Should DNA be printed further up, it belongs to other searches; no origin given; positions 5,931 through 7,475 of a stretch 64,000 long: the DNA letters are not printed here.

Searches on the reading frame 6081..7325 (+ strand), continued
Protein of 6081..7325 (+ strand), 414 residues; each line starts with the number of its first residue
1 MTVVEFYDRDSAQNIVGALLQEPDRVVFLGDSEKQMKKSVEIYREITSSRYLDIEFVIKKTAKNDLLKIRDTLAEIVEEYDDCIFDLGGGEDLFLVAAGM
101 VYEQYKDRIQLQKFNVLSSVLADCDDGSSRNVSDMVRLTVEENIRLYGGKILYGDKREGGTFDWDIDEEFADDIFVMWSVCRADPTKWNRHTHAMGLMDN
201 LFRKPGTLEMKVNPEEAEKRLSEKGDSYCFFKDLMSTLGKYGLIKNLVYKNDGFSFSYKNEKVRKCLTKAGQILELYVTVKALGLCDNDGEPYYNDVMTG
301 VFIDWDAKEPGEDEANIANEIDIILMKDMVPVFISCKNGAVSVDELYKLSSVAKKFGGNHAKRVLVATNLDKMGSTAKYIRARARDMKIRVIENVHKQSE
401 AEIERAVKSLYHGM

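Call 28: predict_structure(alignment_id=A1)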
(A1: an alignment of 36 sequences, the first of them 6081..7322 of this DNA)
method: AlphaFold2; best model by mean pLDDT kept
length: 414 residues; sequences in the alignment: 36
mean_pLDDT: 90.3   pTM: 0.89
mean pLDDT of the five models: 90.3, 89.8, 89.6, 89.2, 88.8
residues with pLDDT >= 90: 273; 70-90: 127; 50-70: 13; < 50: 1
segments of 3 or more residues with pLDDT < 50: none
pLDDT, mean of each block of 10 residues (from residue 1): 84 76 90 89 89 92 92 96 84 89 94 88 89 89 91 74 92 97 92 92 92 91 87 94 95 93 92 96 94 95 83 77 95 94 94 91 94 89 96 94 95 65
secondary structure, 60 per line:
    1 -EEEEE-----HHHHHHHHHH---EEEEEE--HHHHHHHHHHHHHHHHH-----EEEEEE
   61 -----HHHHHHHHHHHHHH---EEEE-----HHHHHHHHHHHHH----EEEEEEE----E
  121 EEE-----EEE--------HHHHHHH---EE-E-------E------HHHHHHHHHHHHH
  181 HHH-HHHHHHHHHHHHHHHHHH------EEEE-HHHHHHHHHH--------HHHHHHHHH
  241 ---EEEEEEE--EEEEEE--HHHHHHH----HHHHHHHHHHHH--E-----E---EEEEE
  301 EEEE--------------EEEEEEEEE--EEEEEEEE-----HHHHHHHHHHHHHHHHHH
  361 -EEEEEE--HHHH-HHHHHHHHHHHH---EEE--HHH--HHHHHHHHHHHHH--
elements in order: E2-6 H12-21 E25-30 H33-49 E55-60 H66-79 E83-86 H92-104 E109-115 E120-123 E129-131 H140-146 H168-183 H185-202 E209-212 H214-223 H232-240 E244-250 E253-258 H261-267 H272-283 E296-304 E319-327 E330-337 H343-360 E362-367 H370-373 H375-386 E390-392 H400-412

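Call 29: search_protein_families(library=pfam, proteins=[L051:8766-12302:+, L074:2849-5389:+, L061:8432-9823:+, L017:1180-1656:+, L061:13363-14889:+, L061:7536-8312:+, L061:11952-13358:+, L061:14889-15935:+, L061:15880-16656:+, L064:9226-9702:+], max_evalue=0.01)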
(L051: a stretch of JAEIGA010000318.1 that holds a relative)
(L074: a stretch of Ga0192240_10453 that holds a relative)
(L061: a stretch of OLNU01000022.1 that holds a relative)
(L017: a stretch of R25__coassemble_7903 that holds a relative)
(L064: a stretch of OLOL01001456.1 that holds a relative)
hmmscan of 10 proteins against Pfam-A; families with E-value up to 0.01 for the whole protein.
L051:8766-12302:+ (1178 aa): 32 families (the best 25 are shown)
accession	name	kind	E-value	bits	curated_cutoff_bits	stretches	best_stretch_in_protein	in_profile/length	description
PF00004.35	AAA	-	5.4e-49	166.4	21.2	2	782-919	1-130/131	ATPase family associated with various cellular activities (AAA)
PF07724.20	AAA_2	-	2.8e-33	115.7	27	1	266-398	1-136/166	AAA domain (Cdc48 subfamily)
PF01434.24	Peptidase_M41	-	3.2e-28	99.4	29.9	1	1005-1172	7-191/191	Peptidase family M41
PF07728.20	AAA_5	-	8.9e-14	52.1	22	2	271-392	2-126/139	AAA domain (dynein-related subfamily)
PF05496.18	RuvB_N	-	1.1e-11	45.2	27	1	744-852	5-98/159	Holliday junction DNA helicase RuvB P-loop domain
PF00158.32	Sigma54_activat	-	7.2e-09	36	20.2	1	267-387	21-144/168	Sigma-54 interaction domain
PF13191.12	AAA_16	-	7.5e-09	36.7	32.6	1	778-830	23-73/167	AAA ATPase domain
PF00910.28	RNA_helicase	-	3.4e-08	34.4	21.5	0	272-386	2-104/105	RNA helicase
PF13207.12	AAA_17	-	4.1e-08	34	27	0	275-297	2-24/136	AAA domain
PF06068.19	TIP49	-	4.1e-08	33.2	23.8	0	746-815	24-88/347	TIP49 P-loop domain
PF01078.27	Mg_chelatase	-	9.6e-08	32.1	20.3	0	782-800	25-43/207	Magnesium chelatase, subunit ChlI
PF13173.12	AAA_14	-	4.5e-07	30.4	27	0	272-348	6-74/129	AAA domain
PF13401.12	AAA_22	-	9.5e-07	29.6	27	0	782-800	8-26/130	AAA domain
PF01695.23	IstB_IS21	-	1.4e-06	28.5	24.1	0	781-806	94-122/238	IstB-like ATP binding protein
PF13479.12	AAA_24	-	3e-06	27.7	27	1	782-812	5-32/195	AAA domain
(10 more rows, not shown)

L074:2849-5389:+ (846 aa): 0 families

L061:8432-9823:+ (463 aa): 4 families
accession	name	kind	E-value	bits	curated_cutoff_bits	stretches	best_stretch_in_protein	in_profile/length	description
PF02534.20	T4SS-DNA_transf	-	1.2e-42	146.8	20.1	1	39-398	31-383/468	Type IV secretory system Conjugative DNA transfer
PF12696.13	TraG-D_C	-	8.7e-22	77.8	22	1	319-404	1-86/126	TraM recognition site of TraD and TraG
PF10412.15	TrwB_AAD_bind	-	5.3e-16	58.9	20.5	1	54-404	15-330/387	Type IV secretion-system coupling protein DNA-binding domain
PF00270.35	DEAD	-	0.0096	16.1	26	0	57-107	17-69/167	DEAD/DEAH box helicase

L017:1180-1656:+ (158 aa): 1 family
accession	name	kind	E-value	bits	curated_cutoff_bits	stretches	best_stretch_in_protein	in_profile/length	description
PF10722.14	YbjN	-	4.8e-05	24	22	1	16-141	4-125/126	Putative bacterial sensory transduction regulator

L061:13363-14889:+ (508 aa): 2 families
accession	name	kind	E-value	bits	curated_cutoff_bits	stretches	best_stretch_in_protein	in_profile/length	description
PF22335.1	Cas10-Cmr2_palm2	-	5.6e-27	94.9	27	1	225-354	1-126/133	Cas10/Cmr2, second palm domain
PF18182.6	mCpol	-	0.00039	21.2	26.4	1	229-300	2-75/114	minimal CRISPR polymerase domain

L061:7536-8312:+ (258 aa): 0 families

L061:11952-13358:+ (468 aa): 0 families

L061:14889-15935:+ (348 aa): 1 family
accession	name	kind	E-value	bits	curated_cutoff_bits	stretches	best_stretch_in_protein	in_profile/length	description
PF09700.15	Cas_Cmr3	-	6.1e-07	29.7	21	1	37-322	26-332/367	CRISPR-associated protein (Cas_Cmr3)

L061:15880-16656:+ (258 aa): 1 family
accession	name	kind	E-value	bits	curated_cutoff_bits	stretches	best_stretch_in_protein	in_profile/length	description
PF03787.20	RAMPs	-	3.2e-12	47.8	22.1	1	27-252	2-189/189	RAMP superfamily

L064:9226-9702:+ (158 aa): 0 families

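Call 30: search_protein_families(library=padloc, proteins=[L051:8766-12302:+, L061:8432-9823:+, L017:1180-1656:+, L061:13363-14889:+, L061:7536-8312:+, L061:11952-13358:+, L061:14889-15935:+, L061:15880-16656:+, L064:9226-9702:+, L061:11327-11695:-], max_evalue=0.01)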
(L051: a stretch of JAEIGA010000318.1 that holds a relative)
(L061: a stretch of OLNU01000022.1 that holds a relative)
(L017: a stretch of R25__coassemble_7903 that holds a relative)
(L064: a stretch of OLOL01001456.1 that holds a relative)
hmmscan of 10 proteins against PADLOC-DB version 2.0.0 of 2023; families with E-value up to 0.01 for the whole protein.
L051:8766-12302:+ (1178 aa): 13 families
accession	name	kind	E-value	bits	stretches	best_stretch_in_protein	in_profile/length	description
PDLC02196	IetA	-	3.2e-41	140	2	666-996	17-325/374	-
PDLC04232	IetA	-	5.9e-36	122.5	2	722-992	60-315/330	-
PDLC02195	IetA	-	9.1e-32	108.8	2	689-980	47-323/395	-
PDLC03838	DolB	-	7.6e-25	85.9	2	221-387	125-278/375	-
PDLC04231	IetA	-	5.9e-21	73.4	2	775-929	113-255/262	-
PDLC00915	TRIP13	-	4.5e-15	53.8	1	782-930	66-220/302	TRIP13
PDLC04606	PDC-M37B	-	6.9e-15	53.1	1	211-395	120-302/390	-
PDLC04605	PDC-M37B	-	1.2e-12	45.7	1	222-394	261-431/518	-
PDLC04140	mad8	-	9.7e-09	33.2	1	776-902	24-101/314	mads_8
PDLC00914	TRIP13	-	3.6e-08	31.2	1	770-933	62-230/302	TRIP13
PDLC01993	RtcR--CARF_AAA_HTH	-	0.00027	17.5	0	266-384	202-326/523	-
PDLC03920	MkoA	-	0.0013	15.1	0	766-800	618-652/1112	-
PDLC01515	Csx3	-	0.0099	13.5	0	782-800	9-27/183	"CAS-I,CAS-III; associated"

L061:8432-9823:+ (463 aa): 1 family
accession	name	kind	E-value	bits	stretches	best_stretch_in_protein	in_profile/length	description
PDLC04140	mad8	-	1.7e-07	29.1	1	52-403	25-270/314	mads_8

L017:1180-1656:+ (158 aa): 0 families

L061:13363-14889:+ (508 aa): 15 families
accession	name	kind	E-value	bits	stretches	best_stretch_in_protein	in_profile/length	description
PDLC02055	Cas10b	-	8.2e-48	161.4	1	5-384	2-366/487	-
PDLC01422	Cas10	-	2.2e-39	133.9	1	193-424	273-456/519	CAS-III; effector_LS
PDLC01292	Cas10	-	3.8e-35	120.1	2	204-353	243-381/387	CAS-III; effector_LS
PDLC02056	Cas10b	-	4.7e-30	102.8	2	223-392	270-460/600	-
PDLC00917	Cas10b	-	4.1e-28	96.6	1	182-347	350-505/510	"CRISPR-associated protein Cas10/Cmr2, subtype III-B"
PDLC02054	Cas10b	-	1.3e-24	85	1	219-395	271-438/537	-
PDLC01444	Cas10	-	3.7e-23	80.2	1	215-405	380-537/605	CAS-III; effector_LS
PDLC01529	Cas10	-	1.9e-10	38.6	1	183-353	155-324/370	CAS-III; effector_LS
PDLC02051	Cas10b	-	5.2e-10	37.1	1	221-346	240-360/479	-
PDLC02058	Cas10d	-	2.3e-08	31.3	1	187-368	157-311/441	-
PDLC00916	Cas10a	-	2.2e-07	28.2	1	202-345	498-643/650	"CRISPR-associated protein Cas10/Csm1, subtype III-A/MTUBE"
PDLC00919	Cas10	-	2.6e-07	28.1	1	204-253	204-255/414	Cas10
PDLC02057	Cas10d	-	2.9e-07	28.1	1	164-254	140-222/462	-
PDLC01293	Cas10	-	8.3e-06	23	1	198-347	438-572/577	CAS-III; effector_LS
PDLC02052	Cas10b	-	0.001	15.5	0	267-288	644-665/875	-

L061:7536-8312:+ (258 aa): 0 families

L061:11952-13358:+ (468 aa): 1 family
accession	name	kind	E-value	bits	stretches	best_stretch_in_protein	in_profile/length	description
PDLC01492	Cmr1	-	4.6e-70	234.8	1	49-404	2-287/288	"CAS-III-B,CAS-III-C; effector_G7"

L061:14889-15935:+ (348 aa): 7 families
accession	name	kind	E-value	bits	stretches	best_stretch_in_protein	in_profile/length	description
PDLC01208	Cmr3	-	2.9e-31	107.7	1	1-342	1-300/301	"CAS-III-B,CAS-III-C; effector_G5"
PDLC01209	Cmr3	-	2.4e-18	64.5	1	3-219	4-244/389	"CAS-III-B,CAS-III-C; effector_G5"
PDLC01269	Cmr3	-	5.9e-08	31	1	34-343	12-270/273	"CAS-III-B,CAS-III-C; effector_G5"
PDLC00980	Cmr3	-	1.5e-07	29.4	1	186-283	177-278/357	Cmr3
PDLC01361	Cmr3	-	5.4e-07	28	1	37-290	26-241/308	"CAS-III-B,CAS-III-C; effector_G5"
PDLC01640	Cmr3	-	8.2e-07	27.2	1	35-322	22-293/324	"CAS-III-B,CAS-III-C; effector_G5"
PDLC00978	Cmr3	-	0.0002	18.7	1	5-216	1-192/346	CRISPR type III-B/RAMP module-associated protein Cmr3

L061:15880-16656:+ (258 aa): 23 families
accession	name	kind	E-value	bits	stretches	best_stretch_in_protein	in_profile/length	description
PDLC01295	Cmr4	-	3.2e-33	114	2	25-145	3-116/256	"CAS-III-B,CAS-III-C; effector_G7"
PDLC00981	Cmr4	-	1.9e-30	104.8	2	25-169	3-148/283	CRISPR type III-B/RAMP module RAMP protein Cmr4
PDLC00982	Cmr4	-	3.3e-26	90.7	2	26-140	4-120/281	Cmr4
PDLC01441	Cmr4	-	5.1e-26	89.9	1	25-255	5-243/245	"CAS-III-B,CAS-III-C; effector_G7"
PDLC01613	Csm3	-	3.5e-11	42.3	1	26-252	1-177/177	"CAS-III-A,CAS-III-D; effector_G7"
PDLC01442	Csm3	-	9.2e-11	40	1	20-257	7-184/208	"CAS-III-A,CAS-III-D; effector_G7"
PDLC01535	Cmr6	-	2.7e-09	35.3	1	31-214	18-131/185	"CAS-III-B,CAS-III-C; effector_G7"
PDLC02107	Cas7_IIId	-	5.6e-09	33.4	1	22-133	8-105/426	-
PDLC01339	Csm3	-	1.4e-08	33.9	1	29-249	1-163/163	"CAS-III-A,CAS-III-D; effector_G7"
PDLC02111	Cas7_IIId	-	2.9e-08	31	1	23-100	12-84/417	-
PDLC01297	Csm3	-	1.2e-07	29.8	1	23-130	5-120/198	"CAS-III-A,CAS-III-D; effector_G7"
PDLC00988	Cmr6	-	2.5e-07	28.8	1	38-75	25-62/252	Cmr6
PDLC01016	Csm3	-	5.2e-07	28.2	1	26-252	2-189/189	Csm3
PDLC01017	Csm3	-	1.2e-06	26.4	1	20-120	8-106/257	Csm3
PDLC02117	Cas7_IIIg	-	1.7e-06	26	1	20-257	1-174/178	-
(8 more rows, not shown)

L064:9226-9702:+ (158 aa): 3 families
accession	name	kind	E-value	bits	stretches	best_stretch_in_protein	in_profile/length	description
PDLC01782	Cas6b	-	2.1e-19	68.5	1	1-96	1-85/235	-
PDLC00956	Cas6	-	0.002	16.7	1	56-96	6-47/200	CRISPR-associated endoribonuclease Cas6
PDLC01718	typeIV_Cas6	-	0.0092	13.8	0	1-44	1-46/262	Cas6_7_IV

L061:11327-11695:- (122 aa): 0 families

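Call 33: fold_search(model_id=the predicted structure, library=pdb)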
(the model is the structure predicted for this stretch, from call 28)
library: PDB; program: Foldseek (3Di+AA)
matches with E <= 10: 1475; with E <= 0.001: 44
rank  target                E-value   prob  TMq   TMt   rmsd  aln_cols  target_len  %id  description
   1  1xmx                  2.7e-24  1.00  0.74  0.80   4.1       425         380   17  Crystal structure of protein VC1899 from Vibrio cholerae (released 2004-11-16)
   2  7bdv_B                2.4e-21  1.00  0.67  0.80   4.5       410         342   17  Structure of Can2 from Sulfobacillus thermosulfidooxidans in complex with cyclic tetra-adenylate (cA4) (released 2021-03-03)
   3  7bdv_A                2.6e-21  1.00  0.66  0.76   4.8       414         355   17  Structure of Can2 from Sulfobacillus thermosulfidooxidans in complex with cyclic tetra-adenylate (cA4) (released 2021-03-03)
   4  7bdv_C                5.8e-20  1.00  0.65  0.77   4.9       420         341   17  Structure of Can2 from Sulfobacillus thermosulfidooxidans in complex with cyclic tetra-adenylate (cA4) (released 2021-03-03)
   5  7bdv_D                1.5e-19  1.00  0.63  0.75   5.1       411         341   16  Structure of Can2 from Sulfobacillus thermosulfidooxidans in complex with cyclic tetra-adenylate (cA4) (released 2021-03-03)
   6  8bao_B                6.1e-18  1.00  0.60  0.67   7.8       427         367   14  Dysgonamonadaceae bacterium CRISPR ancillary nuclease 2 (released 2022-11-30)
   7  8bao_A                8.2e-18  1.00  0.63  0.70   6.3       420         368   14  Dysgonamonadaceae bacterium CRISPR ancillary nuclease 2 (released 2022-11-30)
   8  6xl1_A                9.8e-18  1.00  0.66  0.73   5.1       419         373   16  crystal structure of cA4-activated Card1(D294N) (released 2020-12-30)
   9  6wxw_A                4.3e-17  1.00  0.64  0.70   5.4       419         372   18  crystal structure of apo Card1 (released 2020-12-30)
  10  8q3y_A                9.2e-16  1.00  0.61  0.58   7.3       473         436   13  Crystal structure of apo Can2 from Thermoanaerobacter brockii (released 2023-11-22)
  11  8q44_B                2.5e-15  1.00  0.60  0.57   7.2       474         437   12  Crystal structure of cA4-bound Can2 (E364R) in complex with oligo-T DNA (released 2023-11-22)
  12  8q41_A                4.3e-15  1.00  0.57  0.56   8.1       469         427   11  Crystal structure of Can2 (E341A) bound to cA4 and TTTAAA ssDNA (released 2023-11-22)
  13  8q42_A                4.8e-15  1.00  0.60  0.58   7.2       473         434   13  Crystal structure of cA4-bound Can2 (E341A) in complex with oligo-A DNA (released 2023-11-22)
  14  8q3z_A                6.1e-15  1.00  0.62  0.59   7.1       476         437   12  Crystal structure of cA4-bound Can2 from Thermoanaerobacter brockii (released 2023-11-22)
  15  8q42_B                9.7e-15  1.00  0.60  0.58   7.2       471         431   12  Crystal structure of cA4-bound Can2 (E341A) in complex with oligo-A DNA (released 2023-11-22)
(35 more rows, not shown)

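Call 36: search_protein_families(library=pfam, proteins=[L031:1259-3727:+], max_evalue=1)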
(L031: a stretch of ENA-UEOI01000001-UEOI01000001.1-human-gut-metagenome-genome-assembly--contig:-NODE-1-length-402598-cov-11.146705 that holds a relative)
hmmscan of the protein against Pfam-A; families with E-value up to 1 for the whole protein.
L031:1259-3727:+ (822 aa): 19 families
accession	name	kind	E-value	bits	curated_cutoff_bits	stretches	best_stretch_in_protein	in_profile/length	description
PF13374.12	TPR_10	-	9e-50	165.8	27.5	8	477-515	1-39/42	Tetratricopeptide repeat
PF13424.12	TPR_12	-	1.5e-37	128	30.1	8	476-555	1-76/77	Tetratricopeptide repeat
PF13181.12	TPR_8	-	6.9e-29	98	25.7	8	708-739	1-32/34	Tetratricopeptide repeat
PF00515.34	TPR_1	-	1.2e-28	98.1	27.8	8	388-416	3-31/34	Tetratricopeptide repeat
PF07719.23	TPR_2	-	1.1e-22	78.6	27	6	387-416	2-31/34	Tetratricopeptide repeat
PF24885.1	TPR_NPHP3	-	1.1e-18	67.9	100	3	590-745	75-220/239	Nephrocystin-3 TPR domain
PF13431.12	TPR_17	-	9.9e-16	57.1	24.4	3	478-498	13-33/34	Tetratricopeptide repeat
PF13176.12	TPR_7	-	7.2e-14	51.1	27.9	2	390-415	3-28/36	Tetratricopeptide repeat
PF13428.12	TPR_14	-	1.6e-10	41.1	23.5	0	388-416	3-31/44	Tetratricopeptide repeat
PF14938.12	SNAP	-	1.5e-07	31.6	25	2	386-505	55-162/282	Soluble NSF attachment protein, SNAP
PF17874.7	TPR_MalT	-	4.1e-06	26.8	45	0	485-605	47-157/336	MalT-like TPR region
PF13432.12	TPR_16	-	7.7e-05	23.5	32.7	1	675-737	3-60/65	Tetratricopeptide repeat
PF22166.2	ArnR1-like_WHD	-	0.037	14.7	26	0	413-440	12-39/90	ArnR1-like, winged-helix domain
PF13174.12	TPR_6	-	0.054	14.6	26.3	0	532-554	8-30/33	Tetratricopeptide repeat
PF01535.26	PPR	-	0.14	12.9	25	0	526-547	2-23/31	PPR repeat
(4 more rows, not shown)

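Call 53: find_related_loci(query=A1, collection=viral_contigs, flank=10000)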
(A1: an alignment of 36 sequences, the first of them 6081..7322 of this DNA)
Query A1 (414 aa) in viral_contigs; peptide patterns used: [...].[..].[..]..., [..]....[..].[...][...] (x = any residue, [..] = any of these).
92 stretches matched a pattern, but none encodes a relative of the query by tblastn (E <= 1e-3).

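Call 63: find_encoding_contigs(protein=P0001, flank=10000, max_places=2)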
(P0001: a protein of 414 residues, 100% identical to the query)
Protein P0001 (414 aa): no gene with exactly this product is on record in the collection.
